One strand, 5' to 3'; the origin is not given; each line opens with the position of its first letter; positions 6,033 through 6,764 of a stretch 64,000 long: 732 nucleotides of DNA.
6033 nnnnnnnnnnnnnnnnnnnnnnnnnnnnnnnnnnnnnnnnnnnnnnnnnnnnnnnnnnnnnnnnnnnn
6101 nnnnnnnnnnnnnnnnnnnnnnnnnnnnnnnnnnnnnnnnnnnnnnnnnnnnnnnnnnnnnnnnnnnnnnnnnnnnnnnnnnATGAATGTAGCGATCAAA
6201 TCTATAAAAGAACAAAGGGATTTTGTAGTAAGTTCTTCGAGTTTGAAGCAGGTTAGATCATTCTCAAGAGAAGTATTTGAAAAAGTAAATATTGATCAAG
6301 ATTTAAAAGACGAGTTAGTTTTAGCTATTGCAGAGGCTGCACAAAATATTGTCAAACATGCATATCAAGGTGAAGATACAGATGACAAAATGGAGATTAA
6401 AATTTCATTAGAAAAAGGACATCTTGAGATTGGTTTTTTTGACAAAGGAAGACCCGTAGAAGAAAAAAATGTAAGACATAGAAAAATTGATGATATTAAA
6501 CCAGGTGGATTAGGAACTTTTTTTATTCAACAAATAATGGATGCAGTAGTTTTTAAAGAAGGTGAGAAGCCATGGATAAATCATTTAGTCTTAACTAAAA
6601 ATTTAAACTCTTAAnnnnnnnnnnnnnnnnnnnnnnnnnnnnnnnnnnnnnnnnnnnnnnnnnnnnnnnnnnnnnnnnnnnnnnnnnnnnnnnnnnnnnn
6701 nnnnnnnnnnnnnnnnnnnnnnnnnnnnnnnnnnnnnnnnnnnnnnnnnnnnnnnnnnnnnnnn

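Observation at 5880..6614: Orphan STAS / RsbW-like kinase pair wedged inside the pilus locus, with no sigma factor gene nearby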

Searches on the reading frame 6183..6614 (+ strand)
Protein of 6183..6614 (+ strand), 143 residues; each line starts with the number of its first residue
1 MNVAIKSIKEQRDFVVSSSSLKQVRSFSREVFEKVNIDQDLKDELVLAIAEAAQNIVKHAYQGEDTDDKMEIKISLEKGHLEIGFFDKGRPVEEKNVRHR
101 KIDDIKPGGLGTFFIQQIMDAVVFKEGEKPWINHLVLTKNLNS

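Call 3: search_protein_families(library=pfam, proteins=[window:6183-6614:+], max_evalue=0.01)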
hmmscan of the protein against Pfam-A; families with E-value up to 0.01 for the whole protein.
window:6183-6614:+ (143 aa): 2 families
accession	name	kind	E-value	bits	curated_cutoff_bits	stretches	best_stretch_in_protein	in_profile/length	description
PF13581.12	HATPase_c_2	-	2.8e-20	73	27.4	1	19-129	6-119/127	Histidine kinase-like ATPase domain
PF02518.31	HATPase_c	-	0.0014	19.5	26.4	1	43-112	4-77/111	Histidine kinase-, DNA gyrase B-, and HSP90-like ATPase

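Call 6: find_related_loci(query=window:6183-6614:+, collection=genome_contigs, flank=10000)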
Query window:6183-6614:+ (143 aa) in genome_contigs; peptide patterns used: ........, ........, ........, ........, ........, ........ (x = any residue, [..] = any of these).
231 stretches matched a pattern; 168 encode a relative of the query (tblastn E <= 1e-3); the best 80 are kept; 80 distinct loci.
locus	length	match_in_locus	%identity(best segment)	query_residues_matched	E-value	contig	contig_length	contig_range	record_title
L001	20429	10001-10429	99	1-143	1e-91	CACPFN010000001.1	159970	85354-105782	MAG: uncultured Pelagibacteraceae bacterium isolate AG-918-A03 genome assembly, contig: AG-918-A03_NODE_1, whole genome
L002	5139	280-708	98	1-143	4e-91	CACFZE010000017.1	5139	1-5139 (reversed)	uncultured Pelagibacteraceae bacterium isolate AG-909-F14 genome assembly, contig: AG-909-F14_NODE_17, whole genome shot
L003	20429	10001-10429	98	1-143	5e-91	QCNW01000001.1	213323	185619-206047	Pelagibacteraceae bacterium AG-426-M19 Ga0172170_101, whole genome shotgun sequence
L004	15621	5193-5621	98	1-143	5e-91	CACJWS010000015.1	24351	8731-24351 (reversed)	uncultured Pelagibacteraceae bacterium isolate AG-916-E19 genome assembly, contig: AG-916-E19_NODE_15, whole genome shot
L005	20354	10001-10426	98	1-142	2e-90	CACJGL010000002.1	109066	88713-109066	uncultured Pelagibacteraceae bacterium isolate AG-915-A06 genome assembly, contig: AG-915-A06_NODE_2, whole genome shotg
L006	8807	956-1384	97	1-143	2e-89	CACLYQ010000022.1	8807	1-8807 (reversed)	uncultured Pelagibacteraceae bacterium isolate AG-917-P19 genome assembly, contig: AG-917-P19_NODE_22, whole genome shot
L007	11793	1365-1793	97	1-143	2e-89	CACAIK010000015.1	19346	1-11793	uncultured Pelagibacteraceae bacterium isolate AG-897-O16 genome assembly, contig: AG-897-O16_NODE_15, whole genome shot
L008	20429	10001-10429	97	1-143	2e-89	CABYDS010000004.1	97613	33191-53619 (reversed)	MAG: uncultured Pelagibacteraceae bacterium isolate AG-894-A03 genome assembly, contig: AG-894-A03_NODE_4, whole genome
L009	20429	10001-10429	97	1-143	2e-89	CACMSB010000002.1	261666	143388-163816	MAG: uncultured Pelagibacteraceae bacterium isolate AG-892-B11 genome assembly, contig: AG-892-B11_NODE_2, whole genome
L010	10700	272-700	97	1-143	2e-89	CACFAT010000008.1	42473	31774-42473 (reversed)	uncultured Pelagibacteraceae bacterium isolate AG-907-M07 genome assembly, contig: AG-907-M07_NODE_8, whole genome shotg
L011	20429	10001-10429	97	1-143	2e-89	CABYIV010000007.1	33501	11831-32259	MAG: uncultured Pelagibacteraceae bacterium isolate AG-894-F03 genome assembly, contig: AG-894-F03_NODE_7, whole genome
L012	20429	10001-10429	97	1-143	2e-89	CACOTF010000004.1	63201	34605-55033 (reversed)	MAG: uncultured Pelagibacteraceae bacterium isolate AH-324-O04 genome assembly, contig: AH-324-O04_NODE_4, whole genome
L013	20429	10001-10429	97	1-143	9e-90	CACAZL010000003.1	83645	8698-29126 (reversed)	uncultured Pelagibacteraceae bacterium isolate AG-898-P17 genome assembly, contig: AG-898-P17_NODE_3, whole genome shotg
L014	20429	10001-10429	97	1-143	2e-89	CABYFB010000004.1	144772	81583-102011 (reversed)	MAG: uncultured Pelagibacteraceae bacterium isolate AG-894-B06 genome assembly, contig: AG-894-B06_NODE_4, whole genome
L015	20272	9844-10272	97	1-143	2e-89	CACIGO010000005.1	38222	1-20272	uncultured Pelagibacteraceae bacterium isolate AG-913-B19 genome assembly, contig: AG-913-B19_NODE_5, whole genome shotg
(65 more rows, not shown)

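Call 17: find_homologous_proteins(query=window:6183-6614:+, max_evalue=0.001)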
Query window:6183-6614:+ (143 aa): 6282 proteins with E <= 0.001 among 6315 candidates; the best 120 are listed.
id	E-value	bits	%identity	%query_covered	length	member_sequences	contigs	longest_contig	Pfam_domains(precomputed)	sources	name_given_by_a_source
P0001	7.7e-85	299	99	100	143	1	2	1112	PF13581.13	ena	-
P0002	1.8e-83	295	97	100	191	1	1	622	PF13581.13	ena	-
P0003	3.5e-82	291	97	99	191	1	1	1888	PF13581.13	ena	-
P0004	4.9e-82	290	97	100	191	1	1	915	PF13581.13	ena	-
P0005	7.8e-82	290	95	100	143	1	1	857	PF13581.13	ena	-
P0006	1.1e-81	289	94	99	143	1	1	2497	PF13581.13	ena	-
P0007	1.4e-81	289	95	100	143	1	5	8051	PF13581.13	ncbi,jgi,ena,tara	tara:strand:+ start:488 stop:919 length:432 start_codon:yes stop_codon:yes gene_type:complete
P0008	1.6e-81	289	96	100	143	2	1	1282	PF13581.13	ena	-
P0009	3.3e-81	288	94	100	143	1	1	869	PF13581.13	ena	-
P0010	4.7e-81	287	95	100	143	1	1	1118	PF13581.13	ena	-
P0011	5.5e-81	287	95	100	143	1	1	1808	PF13581.13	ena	-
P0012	5.6e-81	287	94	100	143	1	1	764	PF13581.13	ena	-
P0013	6.5e-81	287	94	100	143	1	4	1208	PF13581.13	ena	-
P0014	6.6e-81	287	94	100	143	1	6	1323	PF13581.13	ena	-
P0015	1.1e-80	286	94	100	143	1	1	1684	PF13581.13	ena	-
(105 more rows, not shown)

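Call 24: search_solved_structures(query=window:6183-6614:+, max_evalue=0.01, show_alignments=3)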
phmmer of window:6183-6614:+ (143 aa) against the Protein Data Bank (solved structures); distinct sequences matched with E-value up to 0.01: 1.
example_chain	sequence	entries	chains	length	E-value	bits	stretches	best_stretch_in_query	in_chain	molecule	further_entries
6m36_A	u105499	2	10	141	9.2e-06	29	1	35-124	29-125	Serine-protein kinase RsbW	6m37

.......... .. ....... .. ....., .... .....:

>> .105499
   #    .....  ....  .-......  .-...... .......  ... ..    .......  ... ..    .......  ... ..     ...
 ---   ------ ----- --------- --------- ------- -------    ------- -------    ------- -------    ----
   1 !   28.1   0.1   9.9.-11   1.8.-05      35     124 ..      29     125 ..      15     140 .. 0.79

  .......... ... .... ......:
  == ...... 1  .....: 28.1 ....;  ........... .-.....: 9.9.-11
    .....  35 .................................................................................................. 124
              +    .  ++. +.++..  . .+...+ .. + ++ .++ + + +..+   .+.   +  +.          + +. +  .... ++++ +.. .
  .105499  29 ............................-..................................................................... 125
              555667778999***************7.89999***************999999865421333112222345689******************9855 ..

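Call 37: search_protein_representatives(protein=window:6183-6614:+)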
Query: 143 residues. Proteins with E-value up to 0.001 (for the whole library): 2110; up to 1e-10: 226; up to 1e-30: 10. The best 150 are listed.
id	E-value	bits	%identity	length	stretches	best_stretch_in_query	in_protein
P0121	6.8e-50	184.8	93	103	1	1-98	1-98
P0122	4.9e-48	178.8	83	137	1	6-111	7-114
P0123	3.4e-47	176.0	65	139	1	7-141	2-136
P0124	2.5e-46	173.2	89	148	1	41-131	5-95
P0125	5.5e-40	152.7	70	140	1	31-135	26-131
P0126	2.3e-39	150.7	77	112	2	9-69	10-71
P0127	3.2e-39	150.2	65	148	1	7-116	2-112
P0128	5.3e-37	143.1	71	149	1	7-109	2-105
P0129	3.3e-35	137.2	70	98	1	50-141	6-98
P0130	8.3e-31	123.0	73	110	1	5-90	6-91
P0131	1.1e-30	122.7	63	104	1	40-140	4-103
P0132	3.7e-30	120.9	67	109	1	60-140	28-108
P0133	5.7e-30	120.3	76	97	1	8-90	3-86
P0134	1.3e-29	119.1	75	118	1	8-90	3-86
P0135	1.5e-29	118.9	86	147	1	6-76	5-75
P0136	2.7e-29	118.1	42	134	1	10-141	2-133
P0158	3.1e-22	95.3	41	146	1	17-141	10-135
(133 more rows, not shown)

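Call 39: find_homologous_proteins(query=P0136, max_evalue=1e-10)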
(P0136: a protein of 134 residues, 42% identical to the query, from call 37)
Query P0136 (134 aa): 249 proteins with E <= 1e-10 among 263 candidates; the best 120 are listed.
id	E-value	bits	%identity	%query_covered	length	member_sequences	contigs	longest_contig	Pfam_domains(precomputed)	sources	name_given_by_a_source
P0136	4.2e-80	284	100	100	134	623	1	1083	PF13581.13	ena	-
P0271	4.8e-79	281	99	100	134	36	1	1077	PF13581.13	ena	-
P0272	3.4e-77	275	97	100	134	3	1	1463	PF13581.13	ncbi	-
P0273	7.2e-77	274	96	100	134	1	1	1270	PF13581.13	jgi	-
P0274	1.2e-76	273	96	100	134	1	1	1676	PF13581.13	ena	-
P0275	1.3e-76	273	96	100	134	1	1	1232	PF13581.13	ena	-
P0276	2.3e-76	272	96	100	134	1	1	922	PF13581.13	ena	-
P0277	3.4e-76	271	96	100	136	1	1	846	PF13581.13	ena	-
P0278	3.6e-76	271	96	100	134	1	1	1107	PF13581.13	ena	-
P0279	5.2e-76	271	96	100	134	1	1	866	PF13581.13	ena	-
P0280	6.7e-76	270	96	100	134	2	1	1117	PF13581.13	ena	-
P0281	9.3e-76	270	96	100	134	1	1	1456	PF13581.13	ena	-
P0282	8.2e-75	267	93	100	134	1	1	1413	PF13581.13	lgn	-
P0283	8.8e-75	267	95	100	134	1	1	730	PF13581.13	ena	-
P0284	9.7e-75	267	93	100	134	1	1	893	PF13581.13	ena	-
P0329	1.7e-32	130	53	96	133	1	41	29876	PF13581.13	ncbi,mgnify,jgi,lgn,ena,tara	mgnify:FL=1|tara:strand:+ start:674 stop:1075 length:402 start_codon:yes stop_codon:yes gene_type:co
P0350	1.5e-31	127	48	99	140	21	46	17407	PF13581.13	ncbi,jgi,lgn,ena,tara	tara:strand:- start:56 stop:478 length:423 start_codon:yes stop_codon:yes gene_type:complete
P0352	1.9e-31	127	47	99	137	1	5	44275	PF13581.13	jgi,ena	jgi:serine/threonine-protein kinase RsbW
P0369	3.0e-30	123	47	99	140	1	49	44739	PF13581.13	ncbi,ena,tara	tara:strand:- start:2418 stop:2840 length:423 start_codon:yes stop_codon:yes gene_type:complete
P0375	7.5e-30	122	45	99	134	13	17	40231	PF13581.13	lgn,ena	-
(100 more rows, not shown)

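Call 40: find_encoding_contigs(protein=P0329, flank=10000, max_places=2)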
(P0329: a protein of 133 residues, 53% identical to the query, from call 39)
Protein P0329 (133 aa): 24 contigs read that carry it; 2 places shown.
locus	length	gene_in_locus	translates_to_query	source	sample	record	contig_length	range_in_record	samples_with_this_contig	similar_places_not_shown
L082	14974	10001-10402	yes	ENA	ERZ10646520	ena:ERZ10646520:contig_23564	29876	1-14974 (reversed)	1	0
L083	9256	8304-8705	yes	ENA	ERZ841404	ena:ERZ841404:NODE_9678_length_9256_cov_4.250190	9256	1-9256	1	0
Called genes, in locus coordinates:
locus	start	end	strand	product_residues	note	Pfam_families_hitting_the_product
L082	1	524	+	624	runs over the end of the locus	-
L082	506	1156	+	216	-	-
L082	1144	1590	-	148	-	PF03466:LysR_substrate (weak)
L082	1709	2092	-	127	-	PF00126:HTH_1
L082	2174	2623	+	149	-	-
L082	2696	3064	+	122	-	-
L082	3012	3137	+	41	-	-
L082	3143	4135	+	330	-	PF00437:T2SSE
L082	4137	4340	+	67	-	-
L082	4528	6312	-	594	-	PF05226:CHASE2, PF07228:SpoIIE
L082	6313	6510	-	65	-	-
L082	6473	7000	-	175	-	-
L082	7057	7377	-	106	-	-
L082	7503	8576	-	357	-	PF04773:FecR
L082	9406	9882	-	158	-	-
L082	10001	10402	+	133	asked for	PF13581:HATPase_c_2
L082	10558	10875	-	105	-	-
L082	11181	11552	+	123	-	-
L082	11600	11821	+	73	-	PF20189:DUF6552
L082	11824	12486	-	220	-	-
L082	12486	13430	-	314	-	PF06258:Mito_fiss_Elm1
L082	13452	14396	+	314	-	PF01134:GIDA (faint), PF07992:Pyr_redox_2, PF12831:FAD_oxidored (faint), PF13738:Pyr_redox_3, PF00070:Pyr_redox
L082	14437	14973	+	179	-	?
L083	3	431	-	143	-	?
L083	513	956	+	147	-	-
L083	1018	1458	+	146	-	-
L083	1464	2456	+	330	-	PF00437:T2SSE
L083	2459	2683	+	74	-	-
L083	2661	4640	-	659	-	PF05226:CHASE2, PF07228:SpoIIE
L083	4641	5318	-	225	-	-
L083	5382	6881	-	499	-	PF04773:FecR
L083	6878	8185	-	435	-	-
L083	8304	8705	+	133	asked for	PF13581:HATPase_c_2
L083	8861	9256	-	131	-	?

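Call 41: find_encoding_contigs(protein=P0369, flank=10000, max_places=2)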
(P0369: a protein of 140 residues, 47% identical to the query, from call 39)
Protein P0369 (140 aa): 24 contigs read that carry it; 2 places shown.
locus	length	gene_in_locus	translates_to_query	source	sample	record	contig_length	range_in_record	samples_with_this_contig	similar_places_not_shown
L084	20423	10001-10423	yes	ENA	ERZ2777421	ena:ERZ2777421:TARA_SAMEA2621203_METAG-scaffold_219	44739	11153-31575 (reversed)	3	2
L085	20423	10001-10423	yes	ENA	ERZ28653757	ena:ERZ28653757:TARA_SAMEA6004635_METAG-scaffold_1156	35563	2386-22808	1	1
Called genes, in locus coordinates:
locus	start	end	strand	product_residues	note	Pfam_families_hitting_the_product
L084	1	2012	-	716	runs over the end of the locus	PF00909:Ammonium_transp, PF07228:SpoIIE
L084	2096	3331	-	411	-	PF01266:DAO, PF13450:NAD_binding_8 (faint)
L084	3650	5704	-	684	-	PF05226:CHASE2, PF07228:SpoIIE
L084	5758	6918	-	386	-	PF04773:FecR (weak)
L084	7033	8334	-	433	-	PF14559:TPR_19 (faint)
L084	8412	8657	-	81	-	-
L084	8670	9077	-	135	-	PF07963:N_methyl, PF16732:ComP_DUS (weak)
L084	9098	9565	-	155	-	PF07963:N_methyl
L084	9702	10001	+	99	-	PF01740:STAS, PF13466:STAS_2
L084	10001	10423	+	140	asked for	PF13581:HATPase_c_2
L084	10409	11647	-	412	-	PF28597:T2SSF_N (faint), PF00482:T2SSF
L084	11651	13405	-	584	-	PF05157:MshEN, PF00437:T2SSE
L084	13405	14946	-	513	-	PF03958:Secretin_N (weak), PF00263:Secretin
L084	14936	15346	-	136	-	-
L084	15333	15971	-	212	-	-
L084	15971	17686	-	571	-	PF11104:PilM_2, PF05137:PilN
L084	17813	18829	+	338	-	PF00437:T2SSE, PF13401:AAA_22 (weak)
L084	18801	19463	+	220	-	-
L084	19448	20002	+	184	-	-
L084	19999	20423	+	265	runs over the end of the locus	PF07963:N_methyl (weak)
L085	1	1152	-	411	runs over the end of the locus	PF01266:DAO, PF13450:NAD_binding_8 (faint)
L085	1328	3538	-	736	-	-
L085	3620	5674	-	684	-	PF05226:CHASE2, PF07228:SpoIIE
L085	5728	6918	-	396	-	PF04773:FecR (weak)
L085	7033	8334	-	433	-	PF14559:TPR_19 (faint)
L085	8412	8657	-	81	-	-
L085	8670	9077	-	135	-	PF07963:N_methyl, PF16732:ComP_DUS (weak)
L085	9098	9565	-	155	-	PF07963:N_methyl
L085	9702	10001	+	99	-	PF01740:STAS, PF13466:STAS_2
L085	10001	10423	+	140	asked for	PF13581:HATPase_c_2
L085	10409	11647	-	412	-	PF28597:T2SSF_N (faint), PF00482:T2SSF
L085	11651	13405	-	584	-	PF05157:MshEN, PF00437:T2SSE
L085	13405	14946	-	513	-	PF03958:Secretin_N (weak), PF00263:Secretin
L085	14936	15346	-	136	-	-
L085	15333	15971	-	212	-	-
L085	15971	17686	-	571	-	PF11104:PilM_2, PF05137:PilN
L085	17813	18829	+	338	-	PF00437:T2SSE, PF13401:AAA_22 (weak)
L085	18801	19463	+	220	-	-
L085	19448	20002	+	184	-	-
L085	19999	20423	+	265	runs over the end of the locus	PF07963:N_methyl (weak)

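Call 42: find_encoding_contigs(protein=P0375, flank=10000, max_places=2)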
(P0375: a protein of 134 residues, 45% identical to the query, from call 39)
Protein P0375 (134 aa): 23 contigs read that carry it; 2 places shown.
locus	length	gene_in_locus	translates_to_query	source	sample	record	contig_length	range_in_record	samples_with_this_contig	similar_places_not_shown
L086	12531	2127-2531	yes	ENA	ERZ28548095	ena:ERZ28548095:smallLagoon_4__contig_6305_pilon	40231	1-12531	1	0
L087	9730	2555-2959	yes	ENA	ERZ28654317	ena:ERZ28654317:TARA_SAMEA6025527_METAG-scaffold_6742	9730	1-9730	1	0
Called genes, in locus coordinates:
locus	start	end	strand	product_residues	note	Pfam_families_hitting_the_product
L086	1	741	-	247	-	?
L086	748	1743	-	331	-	-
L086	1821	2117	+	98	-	PF01740:STAS, PF13466:STAS_2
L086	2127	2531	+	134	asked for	PF13581:HATPase_c_2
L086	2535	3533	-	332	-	PF00437:T2SSE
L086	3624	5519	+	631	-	PF05226:CHASE2, PF07228:SpoIIE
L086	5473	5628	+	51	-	-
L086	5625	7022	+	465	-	-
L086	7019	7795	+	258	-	PF04773:FecR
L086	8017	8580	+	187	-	-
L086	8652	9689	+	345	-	-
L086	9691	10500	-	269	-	PF01841:Transglut_core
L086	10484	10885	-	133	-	-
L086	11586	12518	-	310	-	-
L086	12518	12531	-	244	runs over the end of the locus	PF07726:AAA_3, PF07728:AAA_5 (weak), PF17863:AAA_lid_2 (weak)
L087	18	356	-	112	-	PF00403:HMA (weak)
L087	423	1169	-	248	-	PF06750:A24_N_bact, PF01478:Peptidase_A24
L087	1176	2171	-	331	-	-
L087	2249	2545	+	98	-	PF01740:STAS, PF13466:STAS_2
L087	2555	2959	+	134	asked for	PF13581:HATPase_c_2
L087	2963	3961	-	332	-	PF00437:T2SSE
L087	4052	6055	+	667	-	PF05226:CHASE2, PF07228:SpoIIE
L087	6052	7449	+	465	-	-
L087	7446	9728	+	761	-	?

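Call 44: find_homologous_proteins(query=P0158, max_evalue=1e-8)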
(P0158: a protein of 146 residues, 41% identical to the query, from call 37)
Query P0158 (146 aa): 233 proteins with E <= 1e-8 among 265 candidates; the best 120 are listed.
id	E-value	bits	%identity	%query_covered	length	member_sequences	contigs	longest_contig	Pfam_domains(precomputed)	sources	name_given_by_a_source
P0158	5.5e-93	326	100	100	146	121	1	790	PF13581.13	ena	-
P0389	2.5e-85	301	93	100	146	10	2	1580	PF13581.13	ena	-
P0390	3.4e-85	301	92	100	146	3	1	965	PF13581.13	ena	-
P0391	4.4e-82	291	90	100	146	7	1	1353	PF13581.13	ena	-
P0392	1.3e-81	289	91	97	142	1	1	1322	PF13581.13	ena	-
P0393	9.3e-80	283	89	97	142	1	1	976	PF13581.13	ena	-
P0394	1.1e-79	283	89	97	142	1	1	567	PF13581.13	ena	-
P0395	1.1e-79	283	89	97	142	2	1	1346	PF13581.13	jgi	-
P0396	1.5e-79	283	89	97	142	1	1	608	PF13581.13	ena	-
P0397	4.6e-63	229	95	73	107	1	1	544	PF13581.13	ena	-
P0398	4.4e-58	213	70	97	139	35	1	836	PF13581.13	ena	-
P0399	1.5e-44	169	87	59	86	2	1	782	PF13581.13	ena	-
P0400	1.9e-44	169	64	92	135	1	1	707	PF13581.13,PF02518.32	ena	-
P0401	2.1e-28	117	49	90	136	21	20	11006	PF13581.13,PF02518.32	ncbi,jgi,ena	-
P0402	4.1e-28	116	49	90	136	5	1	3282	PF13581.13,PF02518.32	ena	-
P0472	4.6e-17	80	38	87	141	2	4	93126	PF13581.13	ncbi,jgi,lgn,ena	ncbi:MAG TPA: ATP-binding protein [Myxococcota bacterium]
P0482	8.2e-17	79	42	78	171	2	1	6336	PF13581.13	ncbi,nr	ncbi:MAG: ATP-binding protein, partial [Alphaproteobacteria bacterium]|nr:ATP-binding protein [Alpha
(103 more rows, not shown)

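Call 45: find_encoding_contigs(protein=P0401, flank=8000, max_places=2)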
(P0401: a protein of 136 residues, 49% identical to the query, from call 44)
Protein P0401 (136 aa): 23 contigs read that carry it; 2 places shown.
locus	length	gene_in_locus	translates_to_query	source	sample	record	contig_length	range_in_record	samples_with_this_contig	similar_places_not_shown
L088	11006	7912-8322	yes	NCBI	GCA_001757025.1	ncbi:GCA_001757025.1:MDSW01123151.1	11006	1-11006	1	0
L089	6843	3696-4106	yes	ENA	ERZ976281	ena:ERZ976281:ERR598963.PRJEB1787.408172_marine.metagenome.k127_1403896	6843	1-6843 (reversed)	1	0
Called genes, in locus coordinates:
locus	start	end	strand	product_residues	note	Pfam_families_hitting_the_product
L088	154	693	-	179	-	PF07963:N_methyl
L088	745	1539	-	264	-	PF06750:A24_N_bact, PF01478:Peptidase_A24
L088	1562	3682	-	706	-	PF00909:Ammonium_transp, PF07228:SpoIIE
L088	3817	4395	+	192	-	PF04519:Bactofilin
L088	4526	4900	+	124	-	-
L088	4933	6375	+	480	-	PF07228:SpoIIE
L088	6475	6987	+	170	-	PF07963:N_methyl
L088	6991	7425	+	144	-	PF07963:N_methyl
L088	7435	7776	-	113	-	PF01740:STAS, PF13466:STAS_2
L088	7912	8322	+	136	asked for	PF13581:HATPase_c_2, PF02518:HATPase_c (weak)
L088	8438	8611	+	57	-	-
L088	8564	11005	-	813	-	?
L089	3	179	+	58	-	?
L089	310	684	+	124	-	-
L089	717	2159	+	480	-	PF07228:SpoIIE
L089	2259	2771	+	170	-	PF07963:N_methyl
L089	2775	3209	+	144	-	PF07963:N_methyl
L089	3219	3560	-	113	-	PF01740:STAS, PF13466:STAS_2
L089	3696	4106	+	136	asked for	PF13581:HATPase_c_2, PF02518:HATPase_c (weak)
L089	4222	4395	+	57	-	-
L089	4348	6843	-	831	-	?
